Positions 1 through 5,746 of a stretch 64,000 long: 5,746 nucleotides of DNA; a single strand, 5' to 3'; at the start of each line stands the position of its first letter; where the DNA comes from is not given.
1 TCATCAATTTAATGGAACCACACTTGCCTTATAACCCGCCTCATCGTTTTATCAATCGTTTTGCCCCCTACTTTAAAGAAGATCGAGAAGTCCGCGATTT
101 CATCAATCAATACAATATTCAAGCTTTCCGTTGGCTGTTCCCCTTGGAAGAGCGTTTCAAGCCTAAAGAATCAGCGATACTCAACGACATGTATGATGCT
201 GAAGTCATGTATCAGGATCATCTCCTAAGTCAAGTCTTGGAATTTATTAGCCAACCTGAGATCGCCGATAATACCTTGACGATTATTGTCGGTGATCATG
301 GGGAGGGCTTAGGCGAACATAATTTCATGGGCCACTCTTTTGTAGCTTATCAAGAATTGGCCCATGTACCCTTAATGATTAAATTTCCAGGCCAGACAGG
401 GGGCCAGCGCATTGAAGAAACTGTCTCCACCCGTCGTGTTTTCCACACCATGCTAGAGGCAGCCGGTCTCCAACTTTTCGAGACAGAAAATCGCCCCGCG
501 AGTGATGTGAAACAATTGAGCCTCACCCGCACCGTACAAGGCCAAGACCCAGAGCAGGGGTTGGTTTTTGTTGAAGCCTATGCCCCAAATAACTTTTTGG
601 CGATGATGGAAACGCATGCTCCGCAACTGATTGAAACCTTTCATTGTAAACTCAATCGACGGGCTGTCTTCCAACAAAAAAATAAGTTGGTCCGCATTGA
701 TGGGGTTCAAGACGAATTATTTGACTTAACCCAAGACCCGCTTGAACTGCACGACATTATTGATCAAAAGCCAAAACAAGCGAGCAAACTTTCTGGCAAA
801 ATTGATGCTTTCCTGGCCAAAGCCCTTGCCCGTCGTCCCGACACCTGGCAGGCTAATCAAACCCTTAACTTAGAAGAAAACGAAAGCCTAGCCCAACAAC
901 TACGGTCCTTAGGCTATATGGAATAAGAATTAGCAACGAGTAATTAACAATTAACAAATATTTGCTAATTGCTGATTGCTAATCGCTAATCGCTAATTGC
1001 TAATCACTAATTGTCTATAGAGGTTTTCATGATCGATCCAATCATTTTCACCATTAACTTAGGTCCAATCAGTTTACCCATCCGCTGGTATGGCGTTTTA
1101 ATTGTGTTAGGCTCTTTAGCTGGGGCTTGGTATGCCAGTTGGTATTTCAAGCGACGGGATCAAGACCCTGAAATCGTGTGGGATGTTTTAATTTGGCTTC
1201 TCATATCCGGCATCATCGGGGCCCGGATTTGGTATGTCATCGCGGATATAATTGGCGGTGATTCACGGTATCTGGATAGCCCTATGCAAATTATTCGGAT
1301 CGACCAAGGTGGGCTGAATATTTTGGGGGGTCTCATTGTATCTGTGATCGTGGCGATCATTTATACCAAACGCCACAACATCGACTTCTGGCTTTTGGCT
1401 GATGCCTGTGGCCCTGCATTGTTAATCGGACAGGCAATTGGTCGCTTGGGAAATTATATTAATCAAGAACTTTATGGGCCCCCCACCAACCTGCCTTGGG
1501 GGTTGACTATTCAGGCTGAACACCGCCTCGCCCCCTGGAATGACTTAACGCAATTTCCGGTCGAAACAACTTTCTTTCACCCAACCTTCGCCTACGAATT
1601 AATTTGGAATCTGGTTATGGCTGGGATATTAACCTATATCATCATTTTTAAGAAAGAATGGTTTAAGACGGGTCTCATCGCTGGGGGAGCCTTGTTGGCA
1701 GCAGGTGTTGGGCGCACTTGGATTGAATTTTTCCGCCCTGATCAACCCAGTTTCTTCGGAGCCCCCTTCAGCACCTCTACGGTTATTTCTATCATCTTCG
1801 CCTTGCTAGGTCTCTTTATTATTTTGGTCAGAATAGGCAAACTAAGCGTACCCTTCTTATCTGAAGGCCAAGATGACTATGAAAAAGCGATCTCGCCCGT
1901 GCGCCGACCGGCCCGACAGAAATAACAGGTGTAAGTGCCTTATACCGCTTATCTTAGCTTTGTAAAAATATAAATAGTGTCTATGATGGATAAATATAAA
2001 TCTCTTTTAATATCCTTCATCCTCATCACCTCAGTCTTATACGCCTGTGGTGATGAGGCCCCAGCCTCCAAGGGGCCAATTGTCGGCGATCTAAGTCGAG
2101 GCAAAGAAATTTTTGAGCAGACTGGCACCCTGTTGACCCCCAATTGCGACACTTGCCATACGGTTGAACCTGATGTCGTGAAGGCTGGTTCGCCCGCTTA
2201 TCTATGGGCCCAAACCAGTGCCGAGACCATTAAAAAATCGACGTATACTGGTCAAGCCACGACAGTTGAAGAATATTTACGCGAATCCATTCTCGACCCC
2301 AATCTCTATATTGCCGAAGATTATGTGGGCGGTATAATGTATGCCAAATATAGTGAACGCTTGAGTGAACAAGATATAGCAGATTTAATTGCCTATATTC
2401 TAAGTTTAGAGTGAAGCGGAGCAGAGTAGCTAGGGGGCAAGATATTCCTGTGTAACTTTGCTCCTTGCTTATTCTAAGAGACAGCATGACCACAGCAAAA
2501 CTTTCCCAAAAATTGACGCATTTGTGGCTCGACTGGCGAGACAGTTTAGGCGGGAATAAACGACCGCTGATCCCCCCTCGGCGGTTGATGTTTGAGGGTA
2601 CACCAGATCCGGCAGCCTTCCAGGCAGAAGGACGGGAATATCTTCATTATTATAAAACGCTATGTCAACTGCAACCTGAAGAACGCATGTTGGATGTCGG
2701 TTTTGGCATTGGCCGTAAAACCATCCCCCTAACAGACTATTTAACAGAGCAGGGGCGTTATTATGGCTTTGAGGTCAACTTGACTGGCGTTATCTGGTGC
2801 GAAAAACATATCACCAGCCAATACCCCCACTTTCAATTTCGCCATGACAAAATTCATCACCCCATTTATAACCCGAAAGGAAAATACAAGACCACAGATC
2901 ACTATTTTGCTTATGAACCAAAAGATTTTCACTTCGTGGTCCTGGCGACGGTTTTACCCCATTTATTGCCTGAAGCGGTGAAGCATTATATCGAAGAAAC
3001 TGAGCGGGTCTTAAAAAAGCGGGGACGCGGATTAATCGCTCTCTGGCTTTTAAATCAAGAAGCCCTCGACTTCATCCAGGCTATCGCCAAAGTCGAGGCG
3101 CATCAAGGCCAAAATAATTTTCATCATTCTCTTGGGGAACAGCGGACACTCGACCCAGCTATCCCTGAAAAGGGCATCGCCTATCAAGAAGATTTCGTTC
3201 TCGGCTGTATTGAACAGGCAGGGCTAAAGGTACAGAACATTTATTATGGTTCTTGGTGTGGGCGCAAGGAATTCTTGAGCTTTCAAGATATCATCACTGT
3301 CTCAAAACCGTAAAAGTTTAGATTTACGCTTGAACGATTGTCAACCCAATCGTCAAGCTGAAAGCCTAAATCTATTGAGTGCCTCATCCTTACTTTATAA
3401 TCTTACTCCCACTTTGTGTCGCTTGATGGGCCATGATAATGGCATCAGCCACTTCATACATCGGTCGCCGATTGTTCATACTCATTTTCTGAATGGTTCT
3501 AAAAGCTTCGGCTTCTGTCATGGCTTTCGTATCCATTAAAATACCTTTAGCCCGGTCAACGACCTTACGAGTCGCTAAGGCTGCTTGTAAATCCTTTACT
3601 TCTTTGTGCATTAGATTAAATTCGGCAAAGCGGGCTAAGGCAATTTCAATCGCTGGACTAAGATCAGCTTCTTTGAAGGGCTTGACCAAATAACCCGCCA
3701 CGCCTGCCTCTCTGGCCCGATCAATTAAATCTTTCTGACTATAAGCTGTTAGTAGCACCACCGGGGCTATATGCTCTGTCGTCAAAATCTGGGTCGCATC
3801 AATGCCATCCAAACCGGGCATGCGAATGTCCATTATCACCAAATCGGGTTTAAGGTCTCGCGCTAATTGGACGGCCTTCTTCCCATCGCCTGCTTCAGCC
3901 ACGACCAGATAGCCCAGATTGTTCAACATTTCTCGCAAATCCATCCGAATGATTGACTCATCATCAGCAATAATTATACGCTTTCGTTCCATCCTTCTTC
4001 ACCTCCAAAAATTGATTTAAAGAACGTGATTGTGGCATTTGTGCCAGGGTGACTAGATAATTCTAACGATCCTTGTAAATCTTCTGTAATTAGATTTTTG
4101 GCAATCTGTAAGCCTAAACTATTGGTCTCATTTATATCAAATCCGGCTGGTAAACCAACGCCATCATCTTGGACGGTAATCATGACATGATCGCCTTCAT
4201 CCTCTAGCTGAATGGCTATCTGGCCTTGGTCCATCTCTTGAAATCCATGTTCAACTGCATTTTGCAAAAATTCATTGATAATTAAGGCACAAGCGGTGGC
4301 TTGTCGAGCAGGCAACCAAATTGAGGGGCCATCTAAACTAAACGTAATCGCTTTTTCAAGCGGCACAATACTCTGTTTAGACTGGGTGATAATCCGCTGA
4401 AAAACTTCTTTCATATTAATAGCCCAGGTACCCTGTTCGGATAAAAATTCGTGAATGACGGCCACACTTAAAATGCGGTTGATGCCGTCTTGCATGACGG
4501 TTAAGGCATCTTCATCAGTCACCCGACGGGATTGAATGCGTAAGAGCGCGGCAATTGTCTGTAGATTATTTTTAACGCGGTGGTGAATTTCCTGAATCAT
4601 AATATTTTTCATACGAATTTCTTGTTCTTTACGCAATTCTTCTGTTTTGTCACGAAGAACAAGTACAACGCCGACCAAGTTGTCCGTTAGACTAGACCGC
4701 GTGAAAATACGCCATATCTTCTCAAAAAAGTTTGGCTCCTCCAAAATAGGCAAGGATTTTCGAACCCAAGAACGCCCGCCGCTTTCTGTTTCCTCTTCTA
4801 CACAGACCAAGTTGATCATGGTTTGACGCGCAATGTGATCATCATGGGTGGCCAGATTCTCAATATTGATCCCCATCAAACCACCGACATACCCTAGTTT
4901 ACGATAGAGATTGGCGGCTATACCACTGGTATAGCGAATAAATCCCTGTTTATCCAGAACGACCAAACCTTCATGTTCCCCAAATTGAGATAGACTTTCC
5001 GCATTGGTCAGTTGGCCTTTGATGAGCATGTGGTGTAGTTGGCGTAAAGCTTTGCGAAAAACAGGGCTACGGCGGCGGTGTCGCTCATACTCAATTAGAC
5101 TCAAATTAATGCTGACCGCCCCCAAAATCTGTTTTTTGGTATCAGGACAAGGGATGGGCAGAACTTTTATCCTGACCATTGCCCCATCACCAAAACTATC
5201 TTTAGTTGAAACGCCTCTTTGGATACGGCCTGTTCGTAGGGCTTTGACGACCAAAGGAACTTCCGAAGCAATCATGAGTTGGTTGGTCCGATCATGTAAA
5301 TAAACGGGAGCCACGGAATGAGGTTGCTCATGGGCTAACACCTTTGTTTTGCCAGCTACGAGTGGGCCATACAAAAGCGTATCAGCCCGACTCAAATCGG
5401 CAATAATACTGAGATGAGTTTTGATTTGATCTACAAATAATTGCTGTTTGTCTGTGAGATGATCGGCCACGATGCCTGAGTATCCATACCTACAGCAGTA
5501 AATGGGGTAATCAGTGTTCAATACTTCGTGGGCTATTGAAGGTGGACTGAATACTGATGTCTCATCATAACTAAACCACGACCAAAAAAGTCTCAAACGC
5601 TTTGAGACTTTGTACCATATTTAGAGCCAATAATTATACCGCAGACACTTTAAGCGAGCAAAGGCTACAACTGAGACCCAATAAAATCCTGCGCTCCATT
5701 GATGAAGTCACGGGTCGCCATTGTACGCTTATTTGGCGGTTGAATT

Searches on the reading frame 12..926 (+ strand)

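Call 63: search_protein_families(library=pfam, proteins=[window:12-926:+], max_evalue=0.00001)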
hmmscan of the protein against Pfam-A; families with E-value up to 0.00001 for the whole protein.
window:12-926:+ (304 aa): 2 families
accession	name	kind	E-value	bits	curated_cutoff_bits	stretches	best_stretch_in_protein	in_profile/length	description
PF00884.28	Sulfatase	-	3.2e-17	63.2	25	1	1-152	172-300/301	Sulfatase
PF16347.10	SGSH_C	-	1.5e-08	35.3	29.3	1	101-256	1-138/154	N-sulphoglucosamine sulphohydrolase, C-terminal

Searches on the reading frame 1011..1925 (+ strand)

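Call 63: search_protein_families(library=pfam, proteins=[window:1011-1925:+], max_evalue=0.00001)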
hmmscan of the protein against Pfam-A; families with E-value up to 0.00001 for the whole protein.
window:1011-1925:+ (304 aa): 1 family
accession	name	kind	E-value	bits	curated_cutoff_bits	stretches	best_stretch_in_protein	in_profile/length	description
PF01790.23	LGT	-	6e-64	216.1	24.9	1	21-272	8-239/240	Prolipoprotein diacylglyceryl transferase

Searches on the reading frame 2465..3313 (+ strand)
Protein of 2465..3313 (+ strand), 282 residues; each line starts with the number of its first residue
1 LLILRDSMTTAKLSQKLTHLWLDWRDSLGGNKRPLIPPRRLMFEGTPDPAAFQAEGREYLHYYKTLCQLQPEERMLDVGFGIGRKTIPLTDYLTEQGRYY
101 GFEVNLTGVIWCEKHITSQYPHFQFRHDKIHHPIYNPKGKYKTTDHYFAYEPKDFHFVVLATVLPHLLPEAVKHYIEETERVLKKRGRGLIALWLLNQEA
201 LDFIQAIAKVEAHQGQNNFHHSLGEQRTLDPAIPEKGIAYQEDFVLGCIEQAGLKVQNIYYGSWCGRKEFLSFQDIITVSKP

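Call 63: search_protein_families(library=pfam, proteins=[window:2465-3313:+], max_evalue=0.00001)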
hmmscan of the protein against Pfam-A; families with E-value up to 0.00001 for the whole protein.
window:2465-3313:+ (282 aa): 1 family
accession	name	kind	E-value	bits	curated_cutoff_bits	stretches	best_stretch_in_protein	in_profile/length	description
PF13649.12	Methyltransf_25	-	5e-06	27.6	27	0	76-187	2-97/97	Methyltransferase domain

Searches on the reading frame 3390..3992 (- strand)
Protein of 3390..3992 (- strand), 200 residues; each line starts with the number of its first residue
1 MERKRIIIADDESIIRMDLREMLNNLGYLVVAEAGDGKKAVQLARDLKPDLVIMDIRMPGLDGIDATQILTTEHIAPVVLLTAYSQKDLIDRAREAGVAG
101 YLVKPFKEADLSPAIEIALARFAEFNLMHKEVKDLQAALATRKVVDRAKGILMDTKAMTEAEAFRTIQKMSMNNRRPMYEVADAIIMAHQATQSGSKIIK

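Call 63: search_protein_families(library=pfam, proteins=[window:3390-3992:-], max_evalue=0.00001)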
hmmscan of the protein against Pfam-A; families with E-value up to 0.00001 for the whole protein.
window:3390-3992:- (200 aa): 2 families
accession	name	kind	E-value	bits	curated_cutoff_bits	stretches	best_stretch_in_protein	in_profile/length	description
PF00072.30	Response_reg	-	7.3e-29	100.6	30.2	1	6-115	1-110/111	Response regulator receiver domain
PF03861.19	ANTAR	-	5.7e-22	77.7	27.3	1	134-186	2-54/54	ANTAR domain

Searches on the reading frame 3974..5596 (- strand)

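Call 3: search_protein_families(library=pfam, proteins=[window:3974-5596:-], max_evalue=1)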
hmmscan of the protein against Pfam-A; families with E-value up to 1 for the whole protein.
window:3974-5596:- (540 aa): 6 families
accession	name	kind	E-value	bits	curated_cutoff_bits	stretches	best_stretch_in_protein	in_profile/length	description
PF07568.18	HisKA_2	-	2.1e-21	76.3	22.3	1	336-408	1-74/76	Histidine kinase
PF02518.31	HATPase_c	-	3.2e-13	50.5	26.4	1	437-525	7-105/111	Histidine kinase-, DNA gyrase B-, and HSP90-like ATPase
PF12282.15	GAF_PdtaS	-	5.6e-12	46.2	23.7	1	47-174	11-135/145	Histidine kinase PdtaS, GAF domain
PF13581.12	HATPase_c_2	-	4.9e-07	30.3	27.4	1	428-483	24-79/127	Histidine kinase-like ATPase domain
PF07536.20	HWE_HK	-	7.8e-07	30.2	22.8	1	336-406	1-69/83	HWE histidine kinase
PF20687.2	CsoSCA_N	-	0.11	13.1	27.5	1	330-410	8-88/93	Carboxysome Shell Carbonic Anhydrase, N-terminal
